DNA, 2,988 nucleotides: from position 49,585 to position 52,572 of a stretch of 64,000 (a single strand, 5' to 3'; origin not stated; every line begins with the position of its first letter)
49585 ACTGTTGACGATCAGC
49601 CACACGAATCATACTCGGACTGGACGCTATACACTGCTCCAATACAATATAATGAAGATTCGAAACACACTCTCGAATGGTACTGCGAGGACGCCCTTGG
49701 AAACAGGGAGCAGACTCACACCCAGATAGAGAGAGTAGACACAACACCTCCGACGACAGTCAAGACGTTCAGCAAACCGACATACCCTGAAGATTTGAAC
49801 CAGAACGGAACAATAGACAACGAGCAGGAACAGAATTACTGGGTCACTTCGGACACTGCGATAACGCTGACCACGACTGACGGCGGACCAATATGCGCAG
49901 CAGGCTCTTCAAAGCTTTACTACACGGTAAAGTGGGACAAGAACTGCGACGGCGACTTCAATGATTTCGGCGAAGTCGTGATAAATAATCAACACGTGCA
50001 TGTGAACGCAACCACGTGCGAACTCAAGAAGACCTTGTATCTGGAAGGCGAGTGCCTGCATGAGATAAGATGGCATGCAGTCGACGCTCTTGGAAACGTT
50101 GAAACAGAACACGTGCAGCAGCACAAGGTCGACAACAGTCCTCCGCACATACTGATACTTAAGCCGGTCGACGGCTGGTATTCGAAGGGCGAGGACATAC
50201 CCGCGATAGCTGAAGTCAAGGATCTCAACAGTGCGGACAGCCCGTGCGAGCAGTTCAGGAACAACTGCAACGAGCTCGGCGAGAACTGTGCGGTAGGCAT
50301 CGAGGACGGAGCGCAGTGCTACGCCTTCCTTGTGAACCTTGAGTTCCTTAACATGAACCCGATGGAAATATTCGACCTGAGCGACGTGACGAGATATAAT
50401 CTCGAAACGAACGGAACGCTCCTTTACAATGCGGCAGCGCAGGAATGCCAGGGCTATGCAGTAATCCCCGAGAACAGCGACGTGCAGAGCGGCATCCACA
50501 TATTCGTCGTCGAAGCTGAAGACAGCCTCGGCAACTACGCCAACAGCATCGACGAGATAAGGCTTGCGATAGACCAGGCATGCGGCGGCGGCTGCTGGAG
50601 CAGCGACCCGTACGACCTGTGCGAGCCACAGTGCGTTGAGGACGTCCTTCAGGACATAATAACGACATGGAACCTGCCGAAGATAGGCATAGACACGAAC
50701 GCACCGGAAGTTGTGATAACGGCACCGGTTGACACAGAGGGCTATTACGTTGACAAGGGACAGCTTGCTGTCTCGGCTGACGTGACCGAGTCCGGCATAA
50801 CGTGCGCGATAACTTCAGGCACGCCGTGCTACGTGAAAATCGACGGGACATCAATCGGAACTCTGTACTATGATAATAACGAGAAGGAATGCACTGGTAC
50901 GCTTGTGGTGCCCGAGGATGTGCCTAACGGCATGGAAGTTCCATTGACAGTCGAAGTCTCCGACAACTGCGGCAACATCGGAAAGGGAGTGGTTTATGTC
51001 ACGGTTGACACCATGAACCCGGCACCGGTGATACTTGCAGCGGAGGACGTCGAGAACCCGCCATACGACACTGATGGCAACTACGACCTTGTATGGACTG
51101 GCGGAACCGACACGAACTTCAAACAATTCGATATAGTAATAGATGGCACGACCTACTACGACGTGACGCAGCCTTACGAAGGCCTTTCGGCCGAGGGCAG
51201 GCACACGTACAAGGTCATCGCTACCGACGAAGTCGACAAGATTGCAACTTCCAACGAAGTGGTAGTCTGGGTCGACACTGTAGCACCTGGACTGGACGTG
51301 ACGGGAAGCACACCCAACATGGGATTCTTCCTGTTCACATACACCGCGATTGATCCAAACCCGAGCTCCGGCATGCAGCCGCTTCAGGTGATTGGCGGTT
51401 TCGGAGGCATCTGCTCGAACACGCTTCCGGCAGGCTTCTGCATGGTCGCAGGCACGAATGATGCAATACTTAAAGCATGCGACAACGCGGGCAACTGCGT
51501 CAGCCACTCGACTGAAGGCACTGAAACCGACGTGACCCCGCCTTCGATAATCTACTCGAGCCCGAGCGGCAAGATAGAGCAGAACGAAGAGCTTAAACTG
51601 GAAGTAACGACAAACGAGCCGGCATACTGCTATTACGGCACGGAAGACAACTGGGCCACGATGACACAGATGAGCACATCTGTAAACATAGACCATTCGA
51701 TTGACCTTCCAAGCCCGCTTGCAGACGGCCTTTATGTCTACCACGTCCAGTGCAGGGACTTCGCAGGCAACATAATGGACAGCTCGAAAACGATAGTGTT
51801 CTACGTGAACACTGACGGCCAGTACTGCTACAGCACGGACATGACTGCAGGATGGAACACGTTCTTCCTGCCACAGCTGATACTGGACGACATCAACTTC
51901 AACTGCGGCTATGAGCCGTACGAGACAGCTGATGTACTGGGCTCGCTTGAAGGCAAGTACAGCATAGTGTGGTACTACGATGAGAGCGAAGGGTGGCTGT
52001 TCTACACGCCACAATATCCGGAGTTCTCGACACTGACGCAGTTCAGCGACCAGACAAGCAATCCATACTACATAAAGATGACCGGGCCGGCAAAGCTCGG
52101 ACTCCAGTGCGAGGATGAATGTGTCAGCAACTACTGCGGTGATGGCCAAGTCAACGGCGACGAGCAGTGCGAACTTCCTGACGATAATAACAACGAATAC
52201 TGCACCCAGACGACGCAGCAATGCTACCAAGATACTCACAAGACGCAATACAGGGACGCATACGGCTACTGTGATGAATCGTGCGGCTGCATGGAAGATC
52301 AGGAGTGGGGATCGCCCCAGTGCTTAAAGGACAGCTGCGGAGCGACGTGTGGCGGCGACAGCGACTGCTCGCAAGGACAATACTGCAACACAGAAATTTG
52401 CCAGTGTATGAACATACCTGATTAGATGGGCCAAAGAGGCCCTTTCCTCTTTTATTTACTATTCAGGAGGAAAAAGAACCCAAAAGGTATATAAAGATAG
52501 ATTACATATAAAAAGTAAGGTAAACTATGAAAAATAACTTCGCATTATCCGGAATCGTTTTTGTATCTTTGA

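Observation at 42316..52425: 3369-aa giant surface protein built from a VWA domain, Myxococcus-type Cys-rich repeats and about 12 tandem modules of roughly 130 aa of an unrecognised family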

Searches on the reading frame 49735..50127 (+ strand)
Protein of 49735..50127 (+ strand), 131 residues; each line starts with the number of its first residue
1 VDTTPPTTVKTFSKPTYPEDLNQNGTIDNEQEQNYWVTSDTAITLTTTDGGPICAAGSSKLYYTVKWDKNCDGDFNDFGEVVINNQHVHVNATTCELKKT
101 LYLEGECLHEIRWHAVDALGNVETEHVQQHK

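Call 23: search_protein_families(library=ncbifam, proteins=[window:49735-50127:+], max_evalue=0.01)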
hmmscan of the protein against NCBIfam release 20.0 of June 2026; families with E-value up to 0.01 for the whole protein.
window:49735-50127:+ (131 aa): 1 family
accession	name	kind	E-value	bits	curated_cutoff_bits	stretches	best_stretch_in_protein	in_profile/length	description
NF047446.1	barrel_OmpL47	domain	0.00014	22.3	40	0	99-126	35-62/68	OmpL47-type beta-barrel domain-containing protein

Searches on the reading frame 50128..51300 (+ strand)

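Call 24: search_protein_families(library=pfam, proteins=[window:50128-51300:+], max_evalue=1)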
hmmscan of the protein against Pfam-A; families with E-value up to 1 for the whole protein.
window:50128-51300:+ (391 aa): 3 families
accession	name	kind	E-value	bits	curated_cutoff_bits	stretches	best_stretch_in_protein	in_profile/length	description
PF19077.6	Big_13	-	4.6e-06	27.5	27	1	88-149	41-101/102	Bacterial Ig-like domain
PF15418.12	DUF4625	-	0.074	13.8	27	0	245-288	83-125/131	Domain of unknown function (DUF4625)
PF21282.2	APC1_3rd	-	0.18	12.8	27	1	226-263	6-43/86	APC1 beta sandwich domain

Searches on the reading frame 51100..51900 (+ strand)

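Call 24: search_protein_families(library=pfam, proteins=[window:51100-51900:+], max_evalue=1)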
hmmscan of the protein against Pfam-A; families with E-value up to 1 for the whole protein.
window:51100-51900:+ (267 aa): 2 families
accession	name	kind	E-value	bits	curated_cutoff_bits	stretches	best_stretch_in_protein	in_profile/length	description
PF19077.6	Big_13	-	3.2e-08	34.4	27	2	187-233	52-97/102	Bacterial Ig-like domain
PF15418.12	DUF4625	-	0.0069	17.1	27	1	181-233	78-129/131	Domain of unknown function (DUF4625)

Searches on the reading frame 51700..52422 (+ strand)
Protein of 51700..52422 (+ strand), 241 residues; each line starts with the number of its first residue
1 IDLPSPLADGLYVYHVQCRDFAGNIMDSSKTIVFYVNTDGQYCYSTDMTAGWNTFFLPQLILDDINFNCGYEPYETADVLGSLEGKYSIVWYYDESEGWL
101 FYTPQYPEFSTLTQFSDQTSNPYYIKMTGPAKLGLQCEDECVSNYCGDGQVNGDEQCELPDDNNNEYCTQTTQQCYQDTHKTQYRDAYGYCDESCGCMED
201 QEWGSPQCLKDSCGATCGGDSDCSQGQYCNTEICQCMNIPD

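Call 24: search_protein_families(library=pfam, proteins=[window:51700-52422:+], max_evalue=1)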
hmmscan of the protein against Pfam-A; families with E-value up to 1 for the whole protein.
window:51700-52422:+ (241 aa): 3 families
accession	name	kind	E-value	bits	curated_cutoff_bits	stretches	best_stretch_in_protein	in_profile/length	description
PF19077.6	Big_13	-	0.0062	17.5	27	1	3-33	68-97/102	Bacterial Ig-like domain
PF15441.11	ARHGEF5_35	-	0.17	11.3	27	1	129-205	236-311/488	RhoGEF 5/35 N-terminal disordered region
PF07684.17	NODP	-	0.46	11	25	0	164-180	11-27/59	NOTCH protein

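Call 76: search_protein_families(library=ncbifam, proteins=[window:51808-52422:+], max_evalue=0.01)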
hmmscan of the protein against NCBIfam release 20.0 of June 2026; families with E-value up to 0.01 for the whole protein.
window:51808-52422:+ (205 aa): 0 families

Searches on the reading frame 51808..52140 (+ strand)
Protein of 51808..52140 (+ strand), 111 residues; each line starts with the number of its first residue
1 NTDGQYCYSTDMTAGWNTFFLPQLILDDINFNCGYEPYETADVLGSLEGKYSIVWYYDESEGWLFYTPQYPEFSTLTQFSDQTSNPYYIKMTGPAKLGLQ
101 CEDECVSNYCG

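Call 44: search_solved_structures(query=A3, max_evalue=10)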
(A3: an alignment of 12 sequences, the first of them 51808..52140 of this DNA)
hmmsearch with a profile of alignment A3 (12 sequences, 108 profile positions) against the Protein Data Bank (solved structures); distinct sequences matched with E-value up to 10: 8.
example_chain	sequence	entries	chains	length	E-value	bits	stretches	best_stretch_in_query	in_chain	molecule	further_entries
1nrj_A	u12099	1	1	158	0.045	17.1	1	17-55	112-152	Signal recognition particle receptor alpha subunit homolog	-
3gr5_A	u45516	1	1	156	0.47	13.9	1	21-73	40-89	EscC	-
9ome_A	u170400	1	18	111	0.79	13.2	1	52-93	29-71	Lipoprotein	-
7dxm_A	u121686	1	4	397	0.89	13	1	50-93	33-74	Protein DltD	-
4ops_A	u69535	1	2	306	1.3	12.5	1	5-73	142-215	Major capsid protein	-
4oov_A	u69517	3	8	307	1.3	12.5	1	5-73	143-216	Major capsid protein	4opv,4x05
6n81_A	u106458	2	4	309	1.3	12.5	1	5-73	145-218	Major capsid protein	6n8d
2c41_A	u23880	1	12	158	1.4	12.4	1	38-86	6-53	DPS FAMILY DNA-BINDING STRESS RESPONSE PROTEIN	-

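Call 59: predict_structure(alignment_id=A3)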
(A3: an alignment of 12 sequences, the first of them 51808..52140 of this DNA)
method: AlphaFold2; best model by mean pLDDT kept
length: 111 residues; sequences in the alignment: 12
mean_pLDDT: 85.5   pTM: 0.76
mean pLDDT of the five models: 85.5, 83.3, 80.9, 80.1, 77.5
residues with pLDDT >= 90: 63; 70-90: 34; 50-70: 6; < 50: 8
segments of 3 or more residues with pLDDT < 50: 106-111
pLDDT, mean of each block of 10 residues (from residue 1): 69 96 85 84 93 95 95 92 87 94 57 37
secondary structure, 60 per line:
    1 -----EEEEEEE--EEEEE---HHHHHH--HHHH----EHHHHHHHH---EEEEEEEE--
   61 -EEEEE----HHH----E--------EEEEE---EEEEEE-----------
elements in order: E6-12 E15-19 H23-28 H31-34 H40-47 E51-58 E62-66 E87-91 E95-100
